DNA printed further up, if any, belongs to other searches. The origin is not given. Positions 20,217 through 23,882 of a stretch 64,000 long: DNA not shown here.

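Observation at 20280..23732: Lower-GC island encoding a 1121-aa fused nuclease-methyltransferase (Type IIG/IIL MmeI-like RM or a related single-protein defense enzyme)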

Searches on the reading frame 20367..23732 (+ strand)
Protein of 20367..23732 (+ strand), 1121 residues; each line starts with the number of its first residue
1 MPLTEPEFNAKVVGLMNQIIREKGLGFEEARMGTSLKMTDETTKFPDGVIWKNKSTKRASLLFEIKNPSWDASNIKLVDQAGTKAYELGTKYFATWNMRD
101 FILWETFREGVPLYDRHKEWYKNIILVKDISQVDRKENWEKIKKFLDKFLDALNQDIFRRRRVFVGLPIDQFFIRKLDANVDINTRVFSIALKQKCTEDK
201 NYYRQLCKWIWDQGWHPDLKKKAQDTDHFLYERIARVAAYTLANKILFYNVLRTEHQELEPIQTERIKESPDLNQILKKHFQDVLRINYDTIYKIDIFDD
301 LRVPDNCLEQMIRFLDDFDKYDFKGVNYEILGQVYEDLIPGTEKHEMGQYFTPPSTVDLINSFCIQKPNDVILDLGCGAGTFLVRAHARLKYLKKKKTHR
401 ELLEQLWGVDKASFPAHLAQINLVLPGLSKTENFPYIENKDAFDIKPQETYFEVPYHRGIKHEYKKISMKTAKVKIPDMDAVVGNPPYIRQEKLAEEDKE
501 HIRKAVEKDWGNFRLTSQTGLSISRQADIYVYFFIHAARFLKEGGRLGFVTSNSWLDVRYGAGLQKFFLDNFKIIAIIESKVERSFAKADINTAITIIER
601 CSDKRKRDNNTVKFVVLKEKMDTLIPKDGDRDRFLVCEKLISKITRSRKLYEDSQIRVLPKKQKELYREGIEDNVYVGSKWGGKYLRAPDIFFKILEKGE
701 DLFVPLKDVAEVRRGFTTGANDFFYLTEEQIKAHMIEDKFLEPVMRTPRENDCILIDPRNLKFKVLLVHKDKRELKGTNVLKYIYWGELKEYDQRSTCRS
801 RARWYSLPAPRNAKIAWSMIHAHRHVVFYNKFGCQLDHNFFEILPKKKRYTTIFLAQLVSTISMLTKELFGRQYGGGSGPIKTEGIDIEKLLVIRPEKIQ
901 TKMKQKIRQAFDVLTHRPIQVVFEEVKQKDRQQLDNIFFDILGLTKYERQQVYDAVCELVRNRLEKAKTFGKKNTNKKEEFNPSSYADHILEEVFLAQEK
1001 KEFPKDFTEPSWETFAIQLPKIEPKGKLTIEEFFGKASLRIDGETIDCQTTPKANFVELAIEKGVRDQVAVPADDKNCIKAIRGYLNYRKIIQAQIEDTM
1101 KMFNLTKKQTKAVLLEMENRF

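Call 3: search_protein_families(library=pfam, proteins=[window:20367-23732:+], max_evalue=1)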
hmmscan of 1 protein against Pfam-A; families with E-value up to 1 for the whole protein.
window:20367-23732:+ (1121 aa): 8 families
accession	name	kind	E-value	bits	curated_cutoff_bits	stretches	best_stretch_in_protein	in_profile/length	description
PF02384.22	N6_Mtase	-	5.2e-24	85.6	20.4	1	328-622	3-251/311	N-6 DNA Methylase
PF07669.17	Eco57I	-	5.3e-24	85.6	25.3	1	404-584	1-169/171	Eco57I restriction-modification methylase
PF20473.4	MmeI_Mtase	-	5.9e-10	39.2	27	1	372-555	23-202/259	MmeI, DNA-methyltransferase domain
PF22837.1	M_Eco57I_C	-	1.2e-08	35.2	27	1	706-900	31-229/283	Type II methyltransferase M.Eco57I, C-terminal domain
PF13847.12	Methyltransf_31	-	0.0043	17.2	27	1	367-388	2-23/145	Methyltransferase domain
PF05175.20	MTS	-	0.0063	16.6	23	0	368-383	31-46/170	Methyltransferase small domain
PF01170.24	UPF0020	-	0.087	12.9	22.3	0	364-434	24-107/197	RMKL-like, methyltransferase domain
PF17784.7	Sulfotransfer_4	-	0.1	12.9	22.8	0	82-148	133-198/215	Sulfotransferase domain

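Call 4: search_protein_families(library=ncbifam, proteins=[window:20367-23732:+], max_evalue=1)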
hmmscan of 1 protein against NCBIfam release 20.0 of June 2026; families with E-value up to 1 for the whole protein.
window:20367-23732:+ (1121 aa): 6 families
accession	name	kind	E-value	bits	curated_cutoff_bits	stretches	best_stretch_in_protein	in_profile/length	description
NF047738.1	antiphage_MADS2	equivalog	7.8e-21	74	720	1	299-609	265-575/654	methylation-associated defense system DNA methyltransferase MAD2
NF033452.1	BREX_1_MTaseX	exception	7.5e-08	30.7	500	1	469-614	498-630/1210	BREX-1 system adenine-specific DNA-methyltransferase PglX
TIGR03534.1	RF_mod_PrmC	equivalog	0.0011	18.4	199.1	1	364-500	84-178/253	peptide chain release factor N(5)-glutamine methyltransferase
TIGR00536.1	hemK_fam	subfamily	0.0028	16.7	115.5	1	478-503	182-206/286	HemK family protein methyltransferase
NF043040.1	corrin_prot_MT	hypoth_equivalog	0.091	12.2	180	1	366-389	39-62/216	corrinoid protein-associated methyltransferase CpaM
TIGR04543.1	ketoArg_3Met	equivalog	0.15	11.1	425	1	346-386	129-167/336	2-ketoarginine methyltransferase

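Call 5: search_protein_families(library=padloc, proteins=[window:20367-23732:+], max_evalue=1)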
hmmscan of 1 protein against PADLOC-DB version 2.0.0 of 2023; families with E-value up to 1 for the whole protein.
window:20367-23732:+ (1121 aa): 51 families (the best 25 are shown)
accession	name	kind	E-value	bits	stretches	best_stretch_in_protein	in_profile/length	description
PDLC03606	REase_MTase_IIG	-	2.2e-60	202.9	1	35-950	43-916/935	Type IIG restriction enzyme-methyltransferase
PDLC03267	MTase_II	-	1.9e-50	170.3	2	676-966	254-538/539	Type II methyltransferase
PDLC03366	MTase_II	-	3.5e-33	113.2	2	479-902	108-495/568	Type II methyltransferase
PDLC04134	mad2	-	5.3e-31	106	2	296-608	219-450/492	mads_2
PDLC03630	REase_MTase_IIG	-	7.5e-22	75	2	472-622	599-747/1100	Type IIG restriction enzyme-methyltransferase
PDLC03335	MTase_II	-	3.3e-20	70.3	1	329-601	61-305/607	Type II methyltransferase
PDLC03301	MTase_II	-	1.9e-19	67.7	3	477-590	165-267/604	Type II methyltransferase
PDLC03313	MTase_II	-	2.6e-18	63.9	1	478-605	144-258/563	Type II methyltransferase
PDLC03248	MTase_II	-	7.6e-18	62.5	2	476-623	83-217/521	Type II methyltransferase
PDLC03222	MTase_II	-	8.6e-18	62.2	2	460-606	203-344/602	Type II methyltransferase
PDLC03021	MTase_I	-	1e-17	62.2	2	306-443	123-261/491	Type I methyltransferase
PDLC03318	MTase_II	-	1.5e-15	54.6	2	316-396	312-389/723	Type II methyltransferase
PDLC03338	MTase_II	-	1.8e-15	54.7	2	325-423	108-213/604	Type II methyltransferase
PDLC03026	MTase_I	-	2e-15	54.9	1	308-448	103-249/487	Type I methyltransferase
PDLC03612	REase_MTase_IIG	-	2.9e-15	53.5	1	479-607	807-921/1247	Type IIG restriction enzyme-methyltransferase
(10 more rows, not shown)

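Call 6: search_solved_structures(query=window:20367-23732:+, max_evalue=1, show_alignments=3)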
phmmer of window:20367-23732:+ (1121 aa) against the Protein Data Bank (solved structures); distinct sequences matched with E-value up to 1: 12.
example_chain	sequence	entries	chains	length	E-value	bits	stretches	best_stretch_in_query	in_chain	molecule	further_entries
7qw5_A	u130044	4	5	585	1.4e-12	49.6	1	477-856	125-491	Modification methylase BseCI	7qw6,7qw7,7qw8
2okc_A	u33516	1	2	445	8.2e-08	33.8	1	322-445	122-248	Type I restriction enzyme StySJI M protein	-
7lo5_A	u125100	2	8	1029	5.9e-07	30.9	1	371-581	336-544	Site-specific DNA-methyltransferase (adenine-specific)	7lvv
5ybb_A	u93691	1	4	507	3.8e-06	28.2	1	330-429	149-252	Type I restriction-modification system methyltransferase subunit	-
3ufb_A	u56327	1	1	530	1.7e-05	26.1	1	330-431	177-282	Type I restriction-modification system methyltransferase subunit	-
2y7c_B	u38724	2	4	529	0.0041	18.2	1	310-427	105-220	TYPE I RESTRICTION ENZYME ECOKI M PROTEIN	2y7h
2ar0_A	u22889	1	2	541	0.0043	18.1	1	310-427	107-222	Type I restriction enzyme EcoKI M protein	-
7vru_B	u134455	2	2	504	0.017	16.1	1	301-425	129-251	Site-specific DNA-methyltransferase (adenine-specific)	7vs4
2ibs_A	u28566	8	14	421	0.12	13.4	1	479-569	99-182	Modification methylase TaqI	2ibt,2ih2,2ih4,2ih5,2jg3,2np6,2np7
1aqj_A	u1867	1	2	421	0.12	13.3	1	479-569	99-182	ADENINE-N6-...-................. TAQI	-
1aqi_A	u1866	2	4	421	0.12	13.3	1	479-569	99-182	ADENINE-N6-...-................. TAQI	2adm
1g38_A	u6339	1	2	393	0.51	11.3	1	479-569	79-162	MODIFICATION METHYLASE TAQI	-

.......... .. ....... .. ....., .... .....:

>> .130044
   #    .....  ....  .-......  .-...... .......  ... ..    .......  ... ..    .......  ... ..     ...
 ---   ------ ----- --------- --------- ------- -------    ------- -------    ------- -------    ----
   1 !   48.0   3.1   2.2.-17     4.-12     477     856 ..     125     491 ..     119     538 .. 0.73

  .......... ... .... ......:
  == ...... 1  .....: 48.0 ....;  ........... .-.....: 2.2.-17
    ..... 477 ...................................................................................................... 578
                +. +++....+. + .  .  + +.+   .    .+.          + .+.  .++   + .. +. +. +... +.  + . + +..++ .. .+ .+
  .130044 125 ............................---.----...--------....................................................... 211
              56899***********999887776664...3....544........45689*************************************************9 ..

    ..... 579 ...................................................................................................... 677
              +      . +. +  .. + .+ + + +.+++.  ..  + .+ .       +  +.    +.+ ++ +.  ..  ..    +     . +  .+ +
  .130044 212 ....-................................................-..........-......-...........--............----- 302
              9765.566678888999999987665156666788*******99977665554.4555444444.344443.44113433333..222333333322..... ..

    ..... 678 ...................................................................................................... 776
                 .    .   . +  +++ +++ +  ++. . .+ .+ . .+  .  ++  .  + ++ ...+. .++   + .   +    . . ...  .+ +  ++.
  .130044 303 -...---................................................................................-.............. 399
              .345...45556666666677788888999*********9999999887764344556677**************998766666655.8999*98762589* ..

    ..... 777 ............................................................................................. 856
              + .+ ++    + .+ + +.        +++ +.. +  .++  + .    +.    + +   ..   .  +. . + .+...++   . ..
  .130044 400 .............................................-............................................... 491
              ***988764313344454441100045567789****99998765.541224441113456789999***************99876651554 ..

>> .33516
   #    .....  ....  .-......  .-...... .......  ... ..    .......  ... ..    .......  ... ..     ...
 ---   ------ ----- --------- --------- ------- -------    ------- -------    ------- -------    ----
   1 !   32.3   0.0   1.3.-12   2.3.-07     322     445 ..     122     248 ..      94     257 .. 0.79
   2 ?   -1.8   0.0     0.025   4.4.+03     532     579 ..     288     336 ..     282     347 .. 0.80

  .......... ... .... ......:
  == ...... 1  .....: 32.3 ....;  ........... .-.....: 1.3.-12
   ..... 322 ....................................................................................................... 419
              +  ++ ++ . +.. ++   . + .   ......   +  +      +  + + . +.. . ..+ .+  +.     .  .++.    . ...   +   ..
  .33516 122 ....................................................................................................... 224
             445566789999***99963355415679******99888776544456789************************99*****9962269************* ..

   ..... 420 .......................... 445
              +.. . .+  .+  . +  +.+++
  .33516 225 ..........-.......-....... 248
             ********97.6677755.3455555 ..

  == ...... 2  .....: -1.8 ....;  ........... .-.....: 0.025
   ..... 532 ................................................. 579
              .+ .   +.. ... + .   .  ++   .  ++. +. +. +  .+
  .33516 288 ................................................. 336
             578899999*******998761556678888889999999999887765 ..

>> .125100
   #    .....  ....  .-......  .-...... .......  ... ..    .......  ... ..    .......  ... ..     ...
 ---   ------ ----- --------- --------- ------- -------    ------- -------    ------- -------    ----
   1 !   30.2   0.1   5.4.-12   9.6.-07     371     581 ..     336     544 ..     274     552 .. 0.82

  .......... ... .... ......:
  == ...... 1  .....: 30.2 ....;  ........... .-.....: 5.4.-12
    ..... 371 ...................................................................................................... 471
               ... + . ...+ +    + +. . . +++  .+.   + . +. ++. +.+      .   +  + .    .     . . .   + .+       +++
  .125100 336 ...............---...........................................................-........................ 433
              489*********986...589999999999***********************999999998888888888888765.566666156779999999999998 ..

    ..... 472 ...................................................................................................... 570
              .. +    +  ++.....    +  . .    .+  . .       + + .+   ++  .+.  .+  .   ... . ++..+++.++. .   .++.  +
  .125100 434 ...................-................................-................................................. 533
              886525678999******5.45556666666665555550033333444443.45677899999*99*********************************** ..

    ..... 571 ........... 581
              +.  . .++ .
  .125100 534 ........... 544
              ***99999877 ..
